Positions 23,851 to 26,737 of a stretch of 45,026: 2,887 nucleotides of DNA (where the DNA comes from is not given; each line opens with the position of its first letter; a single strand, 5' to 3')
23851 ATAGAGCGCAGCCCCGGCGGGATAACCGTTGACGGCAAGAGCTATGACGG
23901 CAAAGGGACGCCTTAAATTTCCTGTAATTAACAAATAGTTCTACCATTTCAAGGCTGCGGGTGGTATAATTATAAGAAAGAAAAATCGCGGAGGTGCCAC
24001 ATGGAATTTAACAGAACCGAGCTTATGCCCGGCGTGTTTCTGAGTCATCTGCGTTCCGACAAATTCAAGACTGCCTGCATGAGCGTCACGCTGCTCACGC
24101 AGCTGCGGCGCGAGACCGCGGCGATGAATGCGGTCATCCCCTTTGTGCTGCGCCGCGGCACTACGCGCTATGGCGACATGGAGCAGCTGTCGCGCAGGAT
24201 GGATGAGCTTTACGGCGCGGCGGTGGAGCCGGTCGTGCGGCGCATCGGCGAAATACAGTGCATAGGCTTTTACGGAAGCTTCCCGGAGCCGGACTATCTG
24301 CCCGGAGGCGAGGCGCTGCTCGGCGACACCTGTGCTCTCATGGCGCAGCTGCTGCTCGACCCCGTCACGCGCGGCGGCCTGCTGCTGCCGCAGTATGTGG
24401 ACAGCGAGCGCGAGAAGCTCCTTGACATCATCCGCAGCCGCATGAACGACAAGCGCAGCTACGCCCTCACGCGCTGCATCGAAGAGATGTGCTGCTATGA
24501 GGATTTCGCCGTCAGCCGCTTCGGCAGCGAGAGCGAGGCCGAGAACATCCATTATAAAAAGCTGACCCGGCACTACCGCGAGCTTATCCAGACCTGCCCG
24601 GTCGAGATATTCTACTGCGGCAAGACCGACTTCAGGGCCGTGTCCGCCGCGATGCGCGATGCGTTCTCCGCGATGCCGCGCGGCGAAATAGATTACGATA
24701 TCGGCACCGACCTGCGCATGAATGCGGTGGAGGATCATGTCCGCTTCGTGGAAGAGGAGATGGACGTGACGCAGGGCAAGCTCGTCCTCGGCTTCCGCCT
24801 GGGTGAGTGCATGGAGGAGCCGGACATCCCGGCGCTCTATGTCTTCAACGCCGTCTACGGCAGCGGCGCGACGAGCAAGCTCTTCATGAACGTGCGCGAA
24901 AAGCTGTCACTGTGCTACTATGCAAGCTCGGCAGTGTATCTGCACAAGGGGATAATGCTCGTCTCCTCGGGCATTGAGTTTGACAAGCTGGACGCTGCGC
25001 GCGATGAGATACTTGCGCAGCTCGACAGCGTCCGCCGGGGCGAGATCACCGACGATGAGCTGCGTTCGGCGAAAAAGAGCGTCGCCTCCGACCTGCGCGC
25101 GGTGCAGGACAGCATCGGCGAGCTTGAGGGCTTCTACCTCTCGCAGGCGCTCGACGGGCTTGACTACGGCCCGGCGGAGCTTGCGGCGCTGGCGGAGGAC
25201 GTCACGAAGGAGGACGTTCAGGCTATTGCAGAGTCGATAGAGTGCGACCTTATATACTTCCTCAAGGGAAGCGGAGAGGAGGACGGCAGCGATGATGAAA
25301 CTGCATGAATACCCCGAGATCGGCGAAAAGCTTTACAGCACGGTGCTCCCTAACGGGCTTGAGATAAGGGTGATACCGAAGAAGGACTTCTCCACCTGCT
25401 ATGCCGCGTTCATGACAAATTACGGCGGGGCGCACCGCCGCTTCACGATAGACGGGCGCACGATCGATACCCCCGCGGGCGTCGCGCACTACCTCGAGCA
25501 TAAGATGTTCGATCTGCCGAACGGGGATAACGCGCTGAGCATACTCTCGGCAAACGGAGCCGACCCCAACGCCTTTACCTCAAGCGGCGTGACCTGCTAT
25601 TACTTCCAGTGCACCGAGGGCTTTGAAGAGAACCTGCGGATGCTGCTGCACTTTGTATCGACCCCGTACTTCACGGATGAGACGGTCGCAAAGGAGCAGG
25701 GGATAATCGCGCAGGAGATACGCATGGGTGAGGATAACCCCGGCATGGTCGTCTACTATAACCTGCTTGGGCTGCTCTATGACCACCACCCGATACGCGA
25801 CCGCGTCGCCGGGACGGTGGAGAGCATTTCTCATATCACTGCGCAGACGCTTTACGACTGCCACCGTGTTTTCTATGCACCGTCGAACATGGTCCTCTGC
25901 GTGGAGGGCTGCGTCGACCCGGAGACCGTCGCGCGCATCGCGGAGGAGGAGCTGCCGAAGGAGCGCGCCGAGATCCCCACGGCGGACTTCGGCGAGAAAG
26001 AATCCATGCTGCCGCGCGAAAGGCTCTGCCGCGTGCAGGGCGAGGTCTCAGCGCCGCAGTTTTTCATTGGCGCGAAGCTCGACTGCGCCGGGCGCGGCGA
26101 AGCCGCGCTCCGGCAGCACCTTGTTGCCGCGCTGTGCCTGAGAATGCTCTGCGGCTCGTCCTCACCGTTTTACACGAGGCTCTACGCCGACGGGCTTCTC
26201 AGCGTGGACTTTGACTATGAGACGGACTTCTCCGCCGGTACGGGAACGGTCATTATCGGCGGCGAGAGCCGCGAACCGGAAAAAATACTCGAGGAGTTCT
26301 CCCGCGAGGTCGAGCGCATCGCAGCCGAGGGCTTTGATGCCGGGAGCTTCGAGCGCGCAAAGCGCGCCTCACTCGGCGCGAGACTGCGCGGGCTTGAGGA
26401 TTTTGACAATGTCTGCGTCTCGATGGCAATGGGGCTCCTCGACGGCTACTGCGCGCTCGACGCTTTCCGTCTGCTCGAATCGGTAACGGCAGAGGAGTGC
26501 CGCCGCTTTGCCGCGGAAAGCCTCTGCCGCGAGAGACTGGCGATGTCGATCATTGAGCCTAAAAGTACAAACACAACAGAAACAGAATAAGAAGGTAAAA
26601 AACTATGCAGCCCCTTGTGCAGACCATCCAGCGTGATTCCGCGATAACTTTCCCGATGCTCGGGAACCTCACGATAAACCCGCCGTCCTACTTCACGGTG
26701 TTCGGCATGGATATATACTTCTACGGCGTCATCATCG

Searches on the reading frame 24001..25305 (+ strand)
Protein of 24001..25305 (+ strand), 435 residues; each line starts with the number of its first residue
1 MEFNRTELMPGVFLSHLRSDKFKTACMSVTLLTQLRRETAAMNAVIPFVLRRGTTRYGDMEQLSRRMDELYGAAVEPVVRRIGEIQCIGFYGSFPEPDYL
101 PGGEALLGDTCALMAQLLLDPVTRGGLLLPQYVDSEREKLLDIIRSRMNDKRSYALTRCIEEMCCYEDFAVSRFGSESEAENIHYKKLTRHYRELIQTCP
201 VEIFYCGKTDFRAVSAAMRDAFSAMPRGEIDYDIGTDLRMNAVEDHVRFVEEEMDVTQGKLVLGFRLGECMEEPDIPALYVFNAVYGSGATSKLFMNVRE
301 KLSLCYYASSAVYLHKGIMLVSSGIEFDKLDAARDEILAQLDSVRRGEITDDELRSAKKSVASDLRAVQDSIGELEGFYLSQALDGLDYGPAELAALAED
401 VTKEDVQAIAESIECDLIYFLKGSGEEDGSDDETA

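Call 65: search_protein_families(library=pfam, max_evalue=0.00001, proteins=[window:24001-25305:+])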
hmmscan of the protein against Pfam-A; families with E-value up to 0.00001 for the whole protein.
window:24001-25305:+ (435 aa): 1 family
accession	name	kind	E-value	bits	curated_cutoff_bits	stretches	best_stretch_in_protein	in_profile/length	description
PF05193.26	Peptidase_M16_C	-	1.6e-18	67.7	23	1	183-360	2-180/181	Peptidase M16 inactive domain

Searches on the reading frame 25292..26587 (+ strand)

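Call 65: search_protein_families(library=pfam, max_evalue=0.00001, proteins=[window:25292-26587:+])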
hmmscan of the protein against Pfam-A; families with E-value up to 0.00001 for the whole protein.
window:25292-26587:+ (432 aa): 2 families
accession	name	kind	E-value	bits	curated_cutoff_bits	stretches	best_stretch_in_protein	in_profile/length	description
PF05193.26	Peptidase_M16_C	-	2e-14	54.3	23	1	182-359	2-180/181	Peptidase M16 inactive domain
PF00675.25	Peptidase_M16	-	7.7e-11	42.5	22.3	1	62-174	31-147/149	Insulinase (Peptidase family M16)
